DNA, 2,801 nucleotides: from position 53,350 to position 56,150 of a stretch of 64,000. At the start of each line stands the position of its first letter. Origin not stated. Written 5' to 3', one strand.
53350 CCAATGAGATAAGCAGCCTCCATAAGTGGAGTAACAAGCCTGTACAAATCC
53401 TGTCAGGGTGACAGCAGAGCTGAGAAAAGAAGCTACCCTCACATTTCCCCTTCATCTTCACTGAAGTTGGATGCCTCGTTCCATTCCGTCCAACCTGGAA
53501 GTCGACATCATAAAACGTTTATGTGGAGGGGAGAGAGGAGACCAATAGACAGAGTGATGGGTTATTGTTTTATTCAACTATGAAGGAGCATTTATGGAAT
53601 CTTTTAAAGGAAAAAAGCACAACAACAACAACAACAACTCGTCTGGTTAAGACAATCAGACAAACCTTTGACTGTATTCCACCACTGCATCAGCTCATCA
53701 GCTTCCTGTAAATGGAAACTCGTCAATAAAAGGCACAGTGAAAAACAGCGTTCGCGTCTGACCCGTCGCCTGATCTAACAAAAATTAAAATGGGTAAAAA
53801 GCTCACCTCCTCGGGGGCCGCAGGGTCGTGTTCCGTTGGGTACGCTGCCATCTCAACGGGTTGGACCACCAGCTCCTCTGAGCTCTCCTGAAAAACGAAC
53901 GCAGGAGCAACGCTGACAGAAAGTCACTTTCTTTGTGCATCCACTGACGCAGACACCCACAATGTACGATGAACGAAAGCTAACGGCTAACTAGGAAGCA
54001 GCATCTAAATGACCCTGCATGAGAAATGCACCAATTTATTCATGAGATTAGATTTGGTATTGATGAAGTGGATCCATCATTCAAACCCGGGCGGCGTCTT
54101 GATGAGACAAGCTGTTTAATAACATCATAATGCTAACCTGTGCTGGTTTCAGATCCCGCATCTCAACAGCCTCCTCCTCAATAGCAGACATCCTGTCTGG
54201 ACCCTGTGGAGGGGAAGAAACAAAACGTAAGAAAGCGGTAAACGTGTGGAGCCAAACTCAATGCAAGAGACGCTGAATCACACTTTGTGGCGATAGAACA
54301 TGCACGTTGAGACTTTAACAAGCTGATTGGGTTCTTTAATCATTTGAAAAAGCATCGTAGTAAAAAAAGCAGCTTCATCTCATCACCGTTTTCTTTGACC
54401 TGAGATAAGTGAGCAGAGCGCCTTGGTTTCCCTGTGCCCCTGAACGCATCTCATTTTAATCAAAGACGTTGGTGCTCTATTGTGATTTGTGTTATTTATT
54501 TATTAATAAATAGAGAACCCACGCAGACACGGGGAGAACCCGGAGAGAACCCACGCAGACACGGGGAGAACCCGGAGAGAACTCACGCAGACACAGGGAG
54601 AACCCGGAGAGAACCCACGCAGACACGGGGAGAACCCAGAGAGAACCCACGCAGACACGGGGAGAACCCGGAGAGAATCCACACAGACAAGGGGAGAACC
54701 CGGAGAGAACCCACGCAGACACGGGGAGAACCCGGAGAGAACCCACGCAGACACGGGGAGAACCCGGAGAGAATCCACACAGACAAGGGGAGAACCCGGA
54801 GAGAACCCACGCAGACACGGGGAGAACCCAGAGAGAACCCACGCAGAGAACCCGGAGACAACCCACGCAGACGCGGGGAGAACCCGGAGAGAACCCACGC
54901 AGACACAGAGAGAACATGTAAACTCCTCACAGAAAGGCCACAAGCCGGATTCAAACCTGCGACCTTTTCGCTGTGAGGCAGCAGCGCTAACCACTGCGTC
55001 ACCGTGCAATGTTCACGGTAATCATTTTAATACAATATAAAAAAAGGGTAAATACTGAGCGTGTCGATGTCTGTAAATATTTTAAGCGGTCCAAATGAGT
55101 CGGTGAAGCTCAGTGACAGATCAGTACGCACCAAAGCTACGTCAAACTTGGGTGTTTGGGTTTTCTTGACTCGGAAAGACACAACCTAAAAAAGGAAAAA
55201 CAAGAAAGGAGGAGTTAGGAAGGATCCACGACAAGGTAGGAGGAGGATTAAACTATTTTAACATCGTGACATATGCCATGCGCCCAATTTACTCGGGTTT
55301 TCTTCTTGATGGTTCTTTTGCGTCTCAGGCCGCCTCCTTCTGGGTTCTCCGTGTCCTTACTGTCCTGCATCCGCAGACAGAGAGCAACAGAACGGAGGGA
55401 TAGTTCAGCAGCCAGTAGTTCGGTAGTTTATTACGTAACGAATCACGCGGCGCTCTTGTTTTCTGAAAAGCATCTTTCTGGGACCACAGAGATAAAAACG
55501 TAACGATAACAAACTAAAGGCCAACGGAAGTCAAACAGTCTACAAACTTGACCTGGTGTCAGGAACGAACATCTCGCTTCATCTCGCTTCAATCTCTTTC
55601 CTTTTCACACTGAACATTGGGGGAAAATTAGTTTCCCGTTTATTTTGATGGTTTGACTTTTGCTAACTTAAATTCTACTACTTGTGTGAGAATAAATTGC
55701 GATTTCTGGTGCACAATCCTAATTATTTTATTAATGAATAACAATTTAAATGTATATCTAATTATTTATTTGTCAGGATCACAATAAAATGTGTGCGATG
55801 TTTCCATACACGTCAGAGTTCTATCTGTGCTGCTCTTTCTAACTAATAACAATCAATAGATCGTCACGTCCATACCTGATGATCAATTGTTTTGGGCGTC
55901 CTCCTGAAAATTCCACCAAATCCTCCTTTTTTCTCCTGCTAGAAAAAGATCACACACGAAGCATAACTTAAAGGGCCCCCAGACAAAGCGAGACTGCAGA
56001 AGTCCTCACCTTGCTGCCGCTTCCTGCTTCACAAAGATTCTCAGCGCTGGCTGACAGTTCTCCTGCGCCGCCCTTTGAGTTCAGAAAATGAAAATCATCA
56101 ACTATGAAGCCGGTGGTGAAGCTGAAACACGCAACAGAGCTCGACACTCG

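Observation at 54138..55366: Modular gene may splice into the downstream ApoL-like gene (possible fusion or readthrough)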

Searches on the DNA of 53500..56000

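Call 35: search_rna_families(source=window, start=53500, end=56000, threshold=evalue, max_evalue=1)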
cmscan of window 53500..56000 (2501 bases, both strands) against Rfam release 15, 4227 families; matches with E-value up to 1: 0.
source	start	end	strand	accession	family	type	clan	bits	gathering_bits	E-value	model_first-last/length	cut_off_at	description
